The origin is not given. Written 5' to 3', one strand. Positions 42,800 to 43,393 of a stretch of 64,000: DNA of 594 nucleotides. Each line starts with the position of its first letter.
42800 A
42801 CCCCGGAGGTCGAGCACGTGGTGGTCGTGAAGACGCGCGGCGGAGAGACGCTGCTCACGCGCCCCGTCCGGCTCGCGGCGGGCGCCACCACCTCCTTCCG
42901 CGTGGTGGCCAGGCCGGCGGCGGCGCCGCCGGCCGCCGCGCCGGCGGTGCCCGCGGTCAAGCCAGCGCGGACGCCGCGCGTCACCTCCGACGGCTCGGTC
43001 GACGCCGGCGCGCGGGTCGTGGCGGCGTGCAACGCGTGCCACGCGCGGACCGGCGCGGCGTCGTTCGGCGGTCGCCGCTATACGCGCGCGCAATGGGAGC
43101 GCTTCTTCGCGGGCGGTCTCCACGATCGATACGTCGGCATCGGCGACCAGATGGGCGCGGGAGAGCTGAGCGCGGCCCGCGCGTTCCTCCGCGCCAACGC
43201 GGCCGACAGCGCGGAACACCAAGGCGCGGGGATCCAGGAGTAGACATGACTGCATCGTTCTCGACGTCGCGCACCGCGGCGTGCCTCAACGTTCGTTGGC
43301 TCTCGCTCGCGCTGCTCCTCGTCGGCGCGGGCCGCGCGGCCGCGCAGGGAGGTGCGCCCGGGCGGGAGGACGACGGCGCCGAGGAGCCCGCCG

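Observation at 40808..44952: Eukaryotic-like kinase with periplasmic PEGA plus CXXCH heme-c domain, translationally coupled to a porin-like outer-membrane protein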

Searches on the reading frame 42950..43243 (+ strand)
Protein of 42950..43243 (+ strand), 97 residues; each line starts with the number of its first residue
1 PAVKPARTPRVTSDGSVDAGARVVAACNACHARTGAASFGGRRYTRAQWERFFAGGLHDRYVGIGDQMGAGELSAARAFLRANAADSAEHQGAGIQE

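Call 6: search_protein_families(library=ncbifam, proteins=[window:42950-43243:+], max_evalue=1)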
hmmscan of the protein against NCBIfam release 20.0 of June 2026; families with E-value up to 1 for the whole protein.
window:42950-43243:+ (97 aa): 0 families

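Call 7: search_protein_families(library=pfam, proteins=[window:42950-43243:+], max_evalue=10)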
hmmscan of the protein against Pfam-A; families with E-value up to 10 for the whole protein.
window:42950-43243:+ (97 aa): 1 family
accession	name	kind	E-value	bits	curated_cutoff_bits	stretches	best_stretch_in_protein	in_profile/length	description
PF13442.11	Cytochrome_CBB3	-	0.015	16.1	27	1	21-79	7-67/68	Cytochrome C oxidase, cbb3-type, subunit III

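Call 23: search_protein_representatives(alignment_id=A1)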
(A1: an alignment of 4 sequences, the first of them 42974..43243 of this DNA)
Query: 4 sequences, 91 profile positions. Proteins with E-value up to 0.001 (for the whole library): 120; up to 1e-10: 47; up to 1e-30: 9. The best 120 are listed.
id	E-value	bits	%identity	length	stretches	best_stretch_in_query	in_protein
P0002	1.0e-46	173.2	-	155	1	1-90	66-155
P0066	1.1e-42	160.2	-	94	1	1-90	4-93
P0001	2.5e-42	159.1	-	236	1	1-91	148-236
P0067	2.1e-41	156.1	-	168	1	1-91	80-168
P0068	4.4e-41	155.1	-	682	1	1-90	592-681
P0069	9.1e-41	154.1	-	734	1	1-90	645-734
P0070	1.9e-36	140.2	-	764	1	1-90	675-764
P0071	4.7e-31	123.0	-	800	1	1-91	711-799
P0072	6.9e-31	122.4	-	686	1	1-90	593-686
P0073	4.3e-25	103.8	-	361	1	1-89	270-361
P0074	5.1e-25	103.6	-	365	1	1-89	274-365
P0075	6.3e-25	103.3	-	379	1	1-90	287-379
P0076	7.9e-25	103.0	-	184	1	1-89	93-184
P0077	2.5e-24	101.4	-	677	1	1-89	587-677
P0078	1.0e-23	99.4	-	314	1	1-89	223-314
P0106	3.2e-11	59.4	-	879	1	5-89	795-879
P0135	1.4e-07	47.7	-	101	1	12-89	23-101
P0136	1.7e-07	47.4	-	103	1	19-89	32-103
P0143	1.6e-06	44.3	-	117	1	19-82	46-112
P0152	6.4e-06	42.4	-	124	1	10-89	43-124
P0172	2.8e-04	37.1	-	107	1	16-89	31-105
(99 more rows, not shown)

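Call 34: find_encoding_contigs(protein=P0135, flank=6000, max_places=3)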
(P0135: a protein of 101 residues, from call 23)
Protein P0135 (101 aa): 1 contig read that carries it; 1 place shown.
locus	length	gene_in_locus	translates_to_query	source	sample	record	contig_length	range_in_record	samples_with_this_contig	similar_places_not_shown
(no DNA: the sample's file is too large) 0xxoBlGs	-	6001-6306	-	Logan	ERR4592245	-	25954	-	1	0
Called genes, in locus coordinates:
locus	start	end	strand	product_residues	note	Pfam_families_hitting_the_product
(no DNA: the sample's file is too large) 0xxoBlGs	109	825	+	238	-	PF02104:SURF1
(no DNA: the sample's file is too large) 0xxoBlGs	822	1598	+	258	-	PF02630:SCO1-SenC (weak)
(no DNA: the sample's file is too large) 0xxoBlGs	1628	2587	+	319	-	PF02790:COX2_TM, PF13473:Cupredoxin_1 (weak), PF00116:COX2, PF00034:Cytochrom_C, PF13442:Cytochrome_CBB3 (weak)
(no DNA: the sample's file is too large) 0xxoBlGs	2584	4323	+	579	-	PF00115:COX1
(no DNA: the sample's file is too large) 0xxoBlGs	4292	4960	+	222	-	PF00510:COX3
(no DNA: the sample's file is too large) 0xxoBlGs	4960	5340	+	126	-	PF03626:COX4_pro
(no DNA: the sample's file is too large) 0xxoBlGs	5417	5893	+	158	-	PF00578:AhpC-TSA, PF02630:SCO1-SenC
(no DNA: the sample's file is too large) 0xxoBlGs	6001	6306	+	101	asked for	-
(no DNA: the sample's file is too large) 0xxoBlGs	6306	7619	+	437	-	PF11853:DUF3373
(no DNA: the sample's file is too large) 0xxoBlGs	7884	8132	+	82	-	-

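Call 35: find_encoding_contigs(protein=P0152, flank=6000, max_places=2)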
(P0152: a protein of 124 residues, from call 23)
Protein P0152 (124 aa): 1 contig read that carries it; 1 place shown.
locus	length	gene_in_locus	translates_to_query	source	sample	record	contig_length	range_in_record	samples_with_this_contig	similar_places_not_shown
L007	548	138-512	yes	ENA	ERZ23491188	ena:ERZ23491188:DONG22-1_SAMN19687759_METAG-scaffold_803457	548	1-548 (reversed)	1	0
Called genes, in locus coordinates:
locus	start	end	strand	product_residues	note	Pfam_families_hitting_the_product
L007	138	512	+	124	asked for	PF13442:Cytochrome_CBB3 (weak)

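Call 36: find_encoding_contigs(protein=P0073, flank=6000, max_places=2)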
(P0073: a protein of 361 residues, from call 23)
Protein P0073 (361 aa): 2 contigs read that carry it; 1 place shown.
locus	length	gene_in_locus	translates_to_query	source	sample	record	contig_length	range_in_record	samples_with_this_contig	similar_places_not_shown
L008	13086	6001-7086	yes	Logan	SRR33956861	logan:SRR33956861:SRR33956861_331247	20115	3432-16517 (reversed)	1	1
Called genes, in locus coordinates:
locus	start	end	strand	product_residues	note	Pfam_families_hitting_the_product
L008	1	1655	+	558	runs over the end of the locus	PF01839:FG-GAP (faint), PF13517:FG-GAP_3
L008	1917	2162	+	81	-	-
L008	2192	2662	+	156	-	PF00633:HHH, PF12836:HHH_3, PF14520:HHH_5 (faint)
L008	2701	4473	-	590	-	PF00069:Pkinase, PF07714:PK_Tyr_Ser-Thr, PF01636:APH (faint)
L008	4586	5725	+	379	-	PF00144:Beta-lactamase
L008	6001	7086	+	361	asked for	PF08308:PEGA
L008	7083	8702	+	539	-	PF11853:DUF3373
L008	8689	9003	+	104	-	-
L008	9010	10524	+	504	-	PF07228:SpoIIE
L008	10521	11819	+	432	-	PF07228:SpoIIE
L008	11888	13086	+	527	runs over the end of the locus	PF01039:Carboxyl_trans, PF03255:ACCA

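Call 37: find_encoding_contigs(protein=P0106, flank=6000, max_places=2)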
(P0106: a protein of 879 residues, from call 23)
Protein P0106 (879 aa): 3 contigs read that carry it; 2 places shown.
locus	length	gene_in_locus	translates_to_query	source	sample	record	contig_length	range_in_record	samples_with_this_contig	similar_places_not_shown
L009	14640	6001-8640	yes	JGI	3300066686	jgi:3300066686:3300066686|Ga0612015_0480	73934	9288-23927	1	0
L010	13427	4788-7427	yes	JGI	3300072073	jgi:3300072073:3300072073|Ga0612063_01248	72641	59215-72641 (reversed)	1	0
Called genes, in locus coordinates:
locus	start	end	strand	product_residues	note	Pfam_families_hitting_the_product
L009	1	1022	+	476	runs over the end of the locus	PF00072:Response_reg, PF00158:Sigma54_activat, PF14532:Sigma54_activ_2, PF07728:AAA_5, PF25601:AAA_lid_14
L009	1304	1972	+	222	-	PF04012:PspA_IM30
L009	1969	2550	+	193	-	PF12815:CTD (faint)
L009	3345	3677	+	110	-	PF08281:Sigma70_r4_2, PF04545:Sigma70_r4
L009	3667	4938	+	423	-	-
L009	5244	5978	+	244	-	-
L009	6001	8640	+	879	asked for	PF00069:Pkinase, PF07714:PK_Tyr_Ser-Thr, PF13620:CarboxypepD_reg (faint), PF08308:PEGA (weak)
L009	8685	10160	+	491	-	PF11853:DUF3373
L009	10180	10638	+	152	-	-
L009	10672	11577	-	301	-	PF01514:YscJ_FliF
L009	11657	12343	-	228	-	PF04542:Sigma70_r2, PF04545:Sigma70_r4, PF08281:Sigma70_r4_2 (weak)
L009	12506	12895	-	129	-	PF07238:PilZ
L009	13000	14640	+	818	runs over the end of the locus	PF00149:Metallophos, PF00801:PKD (weak), PF18911:PKD_4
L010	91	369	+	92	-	PF04012:PspA_IM30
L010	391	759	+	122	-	PF04012:PspA_IM30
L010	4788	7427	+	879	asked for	PF00069:Pkinase, PF07714:PK_Tyr_Ser-Thr, PF13620:CarboxypepD_reg (faint), PF08308:PEGA (weak)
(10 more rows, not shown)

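Call 39: predict_structure(alignment_id=A1)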
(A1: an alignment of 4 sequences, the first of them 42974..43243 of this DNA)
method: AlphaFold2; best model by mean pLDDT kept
length: 89 residues; sequences in the alignment: 4
mean_pLDDT: 63.8   pTM: 0.56
mean pLDDT of the five models: 63.8, 60.0, 59.2, 56.3, 54.2
residues with pLDDT >= 90: 0; 70-90: 38; 50-70: 36; < 50: 15
segments of 3 or more residues with pLDDT < 50: 1-4, 30-33, 83-89
pLDDT, mean of each block of 10 residues (from residue 1): 54 75 64 62 73 60 72 71 40
secondary structure, 60 per line:
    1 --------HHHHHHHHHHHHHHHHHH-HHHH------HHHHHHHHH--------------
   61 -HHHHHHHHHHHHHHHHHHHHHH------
elements in order: H9-26 H28-31 H38-46 H62-83

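Call 42: fold_search(model_id=the predicted structure, library=pdb)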
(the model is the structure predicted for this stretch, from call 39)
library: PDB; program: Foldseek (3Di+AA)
matches with E <= 10: 20; with E <= 0.001: 0
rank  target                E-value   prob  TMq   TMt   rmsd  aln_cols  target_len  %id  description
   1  1ltw                  4.0e+00  0.09  0.29  0.18   9.4        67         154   22  RECOMBINANT SPERM WHALE MYOGLOBIN 29W MUTANT (OXY) (released 1996-12-23)
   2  1mlr                  4.7e+00  0.09  0.29  0.19   7.3        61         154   21  STRUCTURAL AND FUNCTIONAL EFFECTS OF APOLAR MUTATIONS OF VAL68(E11) IN MYOGLOBIN (released 1994-08-31)
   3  5mf4_A                4.9e+00  0.12  0.31  0.08   3.9        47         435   28  Tubulin-Dictyostatin complex (released 2017-09-20)
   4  4i55_A                5.2e+00  0.12  0.31  0.08   3.9        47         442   28  Crystal structure of tubulin-stathmin-TTL complex (released 2013-01-23)
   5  8yar_B                5.5e+00  0.11  0.31  0.08   4.1        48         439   29  ATAT-2 bound K40R MEC-12/MEC-7 microtubule (released 2024-11-06)
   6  5m8g_A                5.5e+00  0.11  0.31  0.08   3.9        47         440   28  Tubulin-MTD265 complex (released 2017-02-22)
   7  2mgf                  5.5e+00  0.07  0.29  0.19   9.6        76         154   20  HIGH RESOLUTION CRYSTAL STRUCTURES OF FIVE DISTAL HISTIDINE MUTANTS OF SPERM WHALE MYOGLOBIN (released 1994-01-31)
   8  7tte_A                5.8e+00  0.10  0.31  0.09   4.0        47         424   28  Tubulin-RB3_SLD in complex with compound 12j (released 2023-04-12)
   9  4i4t_A                6.2e+00  0.10  0.31  0.08   3.9        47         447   28  Crystal structure of tubulin-RB3-TTL-Zampanolide complex (released 2013-01-23)
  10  1ofk                  6.9e+00  0.06  0.28  0.19   9.6        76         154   20  RECOMBINANT SPERM WHALE MYOGLOBIN F43H, H64L MUTANT (MET) (released 1998-11-11)
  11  9f07_A                7.7e+00  0.08  0.31  0.09   4.0        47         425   28  TUBULIN:STATHMIN:DARPIN:TAU MTBR3 COMPLEX (released 2024-11-13)
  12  6tiu_C                7.7e+00  0.08  0.31  0.08   4.3        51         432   27  DROSOPHILA GTP-TUBULIN Y222F MUTANT (released 2021-01-27)
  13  6tiy_C                7.7e+00  0.08  0.31  0.08   4.0        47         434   30  DROSOPHILA GMPCPP-TUBULIN (released 2021-01-27)
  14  5nqt_A                8.1e+00  0.08  0.31  0.09   3.9        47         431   28  Tubulin Darpin room-temperature structure determined by serial millisecond crystallography (released 2017-09-27)
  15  6tiu_A                8.1e+00  0.08  0.30  0.08   4.4        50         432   28  DROSOPHILA GTP-TUBULIN Y222F MUTANT (released 2021-01-27)
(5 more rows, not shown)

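Call 48: search_solved_structures(query=A3, max_evalue=1, show_alignments=4)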
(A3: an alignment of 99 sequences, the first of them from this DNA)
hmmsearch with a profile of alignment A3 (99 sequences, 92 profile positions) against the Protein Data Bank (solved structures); distinct sequences matched with E-value up to 1: 218 (the best 60 are shown).
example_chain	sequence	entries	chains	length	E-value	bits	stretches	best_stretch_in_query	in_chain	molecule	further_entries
6xkx_p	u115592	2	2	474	6.1e-11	45.5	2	6-37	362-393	Cbb3-type cytochrome c oxidase subunit CcoP,Cytochrome c-type cyt cy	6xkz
6hwh_M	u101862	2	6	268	4.6e-07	33.1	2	9-41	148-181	Cytochrome bc1 complex cytochrome c subunit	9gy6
8ovc_O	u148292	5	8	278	5e-07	33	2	9-41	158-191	Cytochrome bc1 complex cytochrome c subunit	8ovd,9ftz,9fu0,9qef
6adq_C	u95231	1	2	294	6.5e-07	32.6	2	9-41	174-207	Cytochrome bc1 complex cytochrome c subunit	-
8smr_G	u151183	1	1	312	6.8e-07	32.5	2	10-83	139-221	Cbb3-type cytochrome c oxidase subunit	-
7rh5_O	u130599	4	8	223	6.9e-07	32.5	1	9-41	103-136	Cytochrome bc1 complex cytochrome c subunit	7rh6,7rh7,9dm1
8snh_G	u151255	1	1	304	7.8e-07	32.3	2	3-31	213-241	Cbb3-type cytochrome c oxidase subunit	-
6xkw_p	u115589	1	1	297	1.7e-06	31.2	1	8-34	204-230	Cbb3-type cytochrome c oxidase subunit CcoP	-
3mk7_C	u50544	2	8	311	8.3e-06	29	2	6-45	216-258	Cytochrome c oxidase, cbb3-type, subunit P | Cbb3-type cytochrome c oxidase subunit CcoP1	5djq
9g83_v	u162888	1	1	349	1e-05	28.7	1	10-31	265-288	Cbb3-type cytochrome c oxidase subunit CcoP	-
3dmi_A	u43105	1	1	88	1.5e-05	28.2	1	10-81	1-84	cytochrome c6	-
8hcr_C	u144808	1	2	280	1.8e-05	28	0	9-30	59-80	Cytochrome bc1 complex cytochrome c subunit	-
7e1v_O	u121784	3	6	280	1.8e-05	27.9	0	9-30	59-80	Cytochrome bc1 complex cytochrome c subunit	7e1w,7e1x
4eid_A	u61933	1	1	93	2.3e-05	27.6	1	11-40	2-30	Cytochrome c6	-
3dr0_A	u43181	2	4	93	2.4e-05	27.6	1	11-49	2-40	Cytochrome c6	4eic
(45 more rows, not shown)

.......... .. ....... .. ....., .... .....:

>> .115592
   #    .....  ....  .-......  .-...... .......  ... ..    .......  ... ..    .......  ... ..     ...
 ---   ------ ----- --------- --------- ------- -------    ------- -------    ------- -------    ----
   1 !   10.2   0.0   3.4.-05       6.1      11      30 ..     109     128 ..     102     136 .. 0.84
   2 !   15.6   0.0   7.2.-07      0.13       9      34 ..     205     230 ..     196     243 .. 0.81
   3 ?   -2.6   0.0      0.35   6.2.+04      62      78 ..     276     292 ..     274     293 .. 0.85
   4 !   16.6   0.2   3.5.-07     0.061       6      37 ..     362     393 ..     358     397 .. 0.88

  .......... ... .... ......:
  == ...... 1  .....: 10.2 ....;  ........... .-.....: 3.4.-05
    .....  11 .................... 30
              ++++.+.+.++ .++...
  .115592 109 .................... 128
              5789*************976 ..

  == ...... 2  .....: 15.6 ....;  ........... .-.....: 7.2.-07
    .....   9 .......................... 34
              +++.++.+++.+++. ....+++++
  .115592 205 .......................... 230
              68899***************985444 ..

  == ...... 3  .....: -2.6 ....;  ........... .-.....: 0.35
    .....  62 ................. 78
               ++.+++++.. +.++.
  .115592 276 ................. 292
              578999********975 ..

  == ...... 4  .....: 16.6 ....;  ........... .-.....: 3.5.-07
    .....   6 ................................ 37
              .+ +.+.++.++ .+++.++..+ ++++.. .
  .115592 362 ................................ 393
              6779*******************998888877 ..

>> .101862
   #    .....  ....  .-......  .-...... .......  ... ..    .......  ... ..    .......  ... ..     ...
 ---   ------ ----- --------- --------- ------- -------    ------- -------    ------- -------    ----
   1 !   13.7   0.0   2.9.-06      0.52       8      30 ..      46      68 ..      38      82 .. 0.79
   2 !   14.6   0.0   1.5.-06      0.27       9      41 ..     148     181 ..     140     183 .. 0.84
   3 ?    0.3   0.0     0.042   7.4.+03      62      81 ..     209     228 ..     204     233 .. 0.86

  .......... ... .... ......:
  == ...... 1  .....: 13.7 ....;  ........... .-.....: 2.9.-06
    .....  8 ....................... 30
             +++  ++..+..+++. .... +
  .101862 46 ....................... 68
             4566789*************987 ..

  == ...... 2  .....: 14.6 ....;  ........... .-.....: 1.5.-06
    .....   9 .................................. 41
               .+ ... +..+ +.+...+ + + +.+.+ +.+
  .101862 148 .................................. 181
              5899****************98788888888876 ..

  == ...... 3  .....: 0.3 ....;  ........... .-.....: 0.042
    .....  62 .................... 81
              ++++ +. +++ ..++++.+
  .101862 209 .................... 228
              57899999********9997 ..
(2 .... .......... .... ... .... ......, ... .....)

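Call 53: predict_structure(alignment_id=A3)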
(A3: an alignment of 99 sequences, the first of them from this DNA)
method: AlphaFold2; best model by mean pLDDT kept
length: 90 residues; sequences in the alignment: 99
mean_pLDDT: 91.0   pTM: 0.81
mean pLDDT of the five models: 91.0, 90.3, 90.0, 89.9, 89.7
residues with pLDDT >= 90: 79; 70-90: 2; 50-70: 3; < 50: 6
segments of 3 or more residues with pLDDT < 50: 85-90
pLDDT, mean of each block of 10 residues (from residue 1): 97 97 97 96 98 94 98 96 48
secondary structure, 60 per line:
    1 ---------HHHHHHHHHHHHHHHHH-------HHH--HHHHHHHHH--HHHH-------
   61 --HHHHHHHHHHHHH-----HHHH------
elements in order: H10-26 H39-47 H50-53 H63-75 H81-84

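Call 57: fold_search(model_id=the predicted structure, library=pdb)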
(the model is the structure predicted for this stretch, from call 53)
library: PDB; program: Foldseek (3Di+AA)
matches with E <= 10: 6; with E <= 0.001: 0
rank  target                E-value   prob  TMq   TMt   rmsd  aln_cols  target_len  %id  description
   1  9krc_A                2.4e+00  0.18  0.44  0.45   4.7        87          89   16  CRYSTAL STRUCTURE OF OXIDIIZED CYTOCHROME C6 FROM SYNECHOCOCCUS ELONGATUS PCC 7942 (released 2025-01-29)
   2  8smr_K                5.6e+00  0.10  0.40  0.23   5.3        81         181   22  cytochrome bc1-cbb3 supercomplex from Pseudomonas aeruginosa (released 2023-10-11)
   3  7p4l_A                8.2e+00  0.03  0.25  0.07   5.0        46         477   24  Crystal structure of the trimeric ectodomain of archaeal Fusexin1 (Fsx1) (released 2022-07-13)
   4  7p4l_B                8.2e+00  0.03  0.25  0.07   5.0        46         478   24  Crystal structure of the trimeric ectodomain of archaeal Fusexin1 (Fsx1) (released 2022-07-13)
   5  9krd_D                9.9e+00  0.06  0.41  0.42   4.7        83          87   17  CRYSTAL STRUCTURE OF REDUCED CYTOCHROME C6 FROM SYNECHOCOCCUS ELONGATUS PCC 7942 (released 2025-01-29)
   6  7dh7_D                9.9e+00  0.02  0.25  0.16  12.2        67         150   21  Crystal structure of apo XcZur (released 2021-06-09)

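Call 62: find_encoding_contigs(protein=P0136, flank=5000, max_places=2)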
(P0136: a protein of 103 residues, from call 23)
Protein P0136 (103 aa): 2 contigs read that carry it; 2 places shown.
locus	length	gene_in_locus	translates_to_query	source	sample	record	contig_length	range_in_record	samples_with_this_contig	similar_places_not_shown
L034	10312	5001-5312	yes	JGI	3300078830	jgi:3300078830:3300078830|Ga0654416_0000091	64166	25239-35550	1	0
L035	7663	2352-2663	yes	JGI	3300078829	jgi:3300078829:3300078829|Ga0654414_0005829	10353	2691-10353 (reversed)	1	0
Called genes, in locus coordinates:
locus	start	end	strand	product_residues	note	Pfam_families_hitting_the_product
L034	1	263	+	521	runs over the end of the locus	-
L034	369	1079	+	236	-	-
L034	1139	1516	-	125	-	PF00072:Response_reg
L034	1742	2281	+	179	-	-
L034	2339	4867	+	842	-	PF00672:HAMP, PF01627:Hpt (weak), PF02518:HATPase_c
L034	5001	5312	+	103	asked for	-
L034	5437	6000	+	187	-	-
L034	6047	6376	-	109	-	PF01329:Pterin_4a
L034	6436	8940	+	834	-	PF00133:tRNA-synt_1, PF09334:tRNA-synt_1g, PF13603:tRNA-synt_1_2, PF00133:tRNA-synt_1, PF08264:Anticodon_1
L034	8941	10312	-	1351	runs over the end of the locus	-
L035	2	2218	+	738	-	?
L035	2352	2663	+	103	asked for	-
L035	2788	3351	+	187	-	-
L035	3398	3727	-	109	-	PF01329:Pterin_4a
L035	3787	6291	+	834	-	PF00133:tRNA-synt_1, PF09334:tRNA-synt_1g, PF13603:tRNA-synt_1_2, PF00133:tRNA-synt_1, PF08264:Anticodon_1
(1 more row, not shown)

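Call 63: find_encoding_contigs(protein=P0143, flank=5000, max_places=2)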
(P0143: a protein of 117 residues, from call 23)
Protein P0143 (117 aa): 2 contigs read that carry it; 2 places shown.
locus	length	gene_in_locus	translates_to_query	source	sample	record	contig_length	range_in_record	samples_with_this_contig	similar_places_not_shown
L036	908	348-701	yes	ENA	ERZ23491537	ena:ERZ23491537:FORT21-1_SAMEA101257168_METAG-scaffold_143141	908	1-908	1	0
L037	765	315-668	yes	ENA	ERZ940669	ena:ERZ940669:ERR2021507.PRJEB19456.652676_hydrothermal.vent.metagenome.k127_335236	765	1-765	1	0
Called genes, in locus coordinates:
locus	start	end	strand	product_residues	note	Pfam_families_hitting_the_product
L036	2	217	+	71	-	?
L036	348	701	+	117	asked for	PF13442:Cytochrome_CBB3 (weak)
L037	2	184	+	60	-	?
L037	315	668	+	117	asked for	PF13442:Cytochrome_CBB3 (weak)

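Call 64: find_encoding_contigs(protein=P0172, flank=5000, max_places=2)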
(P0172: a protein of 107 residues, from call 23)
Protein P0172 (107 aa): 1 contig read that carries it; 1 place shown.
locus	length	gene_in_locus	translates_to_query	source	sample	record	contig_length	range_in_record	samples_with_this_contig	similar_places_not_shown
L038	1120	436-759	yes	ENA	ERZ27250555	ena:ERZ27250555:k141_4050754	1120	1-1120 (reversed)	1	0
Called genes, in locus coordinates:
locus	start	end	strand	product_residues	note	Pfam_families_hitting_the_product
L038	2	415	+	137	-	?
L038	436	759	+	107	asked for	PF00034:Cytochrom_C (weak)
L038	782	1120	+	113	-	?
